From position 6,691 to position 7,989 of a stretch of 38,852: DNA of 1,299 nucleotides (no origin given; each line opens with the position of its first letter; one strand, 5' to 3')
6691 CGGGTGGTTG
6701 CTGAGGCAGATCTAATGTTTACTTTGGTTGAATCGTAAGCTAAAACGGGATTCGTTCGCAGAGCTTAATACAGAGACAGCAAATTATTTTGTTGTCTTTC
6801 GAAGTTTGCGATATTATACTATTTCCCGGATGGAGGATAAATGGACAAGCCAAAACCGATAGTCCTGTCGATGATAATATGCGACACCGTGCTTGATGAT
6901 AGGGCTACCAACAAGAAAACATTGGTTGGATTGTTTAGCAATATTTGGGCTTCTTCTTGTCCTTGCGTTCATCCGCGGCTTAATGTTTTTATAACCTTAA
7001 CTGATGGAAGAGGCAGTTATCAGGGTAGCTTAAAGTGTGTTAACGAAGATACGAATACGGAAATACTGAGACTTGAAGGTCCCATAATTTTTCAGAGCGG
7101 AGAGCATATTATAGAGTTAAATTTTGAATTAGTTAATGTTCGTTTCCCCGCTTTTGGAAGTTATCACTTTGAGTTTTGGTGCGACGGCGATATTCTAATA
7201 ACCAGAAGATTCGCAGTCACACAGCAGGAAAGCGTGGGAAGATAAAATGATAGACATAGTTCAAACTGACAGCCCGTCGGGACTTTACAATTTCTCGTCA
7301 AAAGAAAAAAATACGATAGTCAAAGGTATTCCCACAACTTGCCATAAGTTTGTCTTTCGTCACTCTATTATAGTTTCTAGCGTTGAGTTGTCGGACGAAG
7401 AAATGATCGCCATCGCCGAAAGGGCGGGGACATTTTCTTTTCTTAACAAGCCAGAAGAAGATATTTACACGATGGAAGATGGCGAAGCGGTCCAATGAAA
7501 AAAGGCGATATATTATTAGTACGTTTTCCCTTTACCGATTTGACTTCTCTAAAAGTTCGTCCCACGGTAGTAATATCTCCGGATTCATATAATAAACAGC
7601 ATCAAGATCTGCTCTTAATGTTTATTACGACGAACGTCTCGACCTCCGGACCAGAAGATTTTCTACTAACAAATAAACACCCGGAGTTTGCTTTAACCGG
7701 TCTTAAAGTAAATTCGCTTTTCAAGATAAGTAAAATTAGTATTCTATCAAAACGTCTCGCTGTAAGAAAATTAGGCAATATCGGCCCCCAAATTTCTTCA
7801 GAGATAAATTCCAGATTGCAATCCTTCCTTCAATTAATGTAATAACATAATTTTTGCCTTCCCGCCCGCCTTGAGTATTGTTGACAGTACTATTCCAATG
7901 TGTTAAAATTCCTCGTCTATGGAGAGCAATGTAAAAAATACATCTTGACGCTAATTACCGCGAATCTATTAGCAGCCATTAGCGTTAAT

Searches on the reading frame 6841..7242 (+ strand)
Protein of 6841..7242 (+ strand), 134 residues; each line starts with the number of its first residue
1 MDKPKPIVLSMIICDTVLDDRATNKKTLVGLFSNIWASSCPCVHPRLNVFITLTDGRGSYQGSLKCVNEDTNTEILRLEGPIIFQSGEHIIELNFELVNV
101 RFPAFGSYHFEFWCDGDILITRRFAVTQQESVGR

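Call 90: search_protein_families(library=pfam, proteins=[window:6841-7242:+], max_evalue=0.1)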
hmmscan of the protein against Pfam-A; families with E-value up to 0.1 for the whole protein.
window:6841-7242:+ (134 aa): 1 family
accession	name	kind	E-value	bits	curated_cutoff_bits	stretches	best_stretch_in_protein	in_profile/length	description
PF22091.2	DUF6941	-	2e-19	70.6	27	1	11-126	3-124/125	Family of unknown function (DUF6941)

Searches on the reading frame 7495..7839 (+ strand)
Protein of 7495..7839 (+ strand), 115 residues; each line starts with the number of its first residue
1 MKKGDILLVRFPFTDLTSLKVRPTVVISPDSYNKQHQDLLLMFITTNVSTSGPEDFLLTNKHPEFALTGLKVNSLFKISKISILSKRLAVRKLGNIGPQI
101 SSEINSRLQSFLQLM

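Call 90: search_protein_families(library=pfam, proteins=[window:7495-7839:+], max_evalue=0.1)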
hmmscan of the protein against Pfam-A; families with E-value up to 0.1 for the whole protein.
window:7495-7839:+ (115 aa): 1 family
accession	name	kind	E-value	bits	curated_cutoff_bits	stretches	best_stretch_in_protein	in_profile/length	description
PF02452.23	PemK_toxin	-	1.1e-12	48.5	23.1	1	2-112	1-109/109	PemK-like, MazF-like toxin of type II toxin-antitoxin system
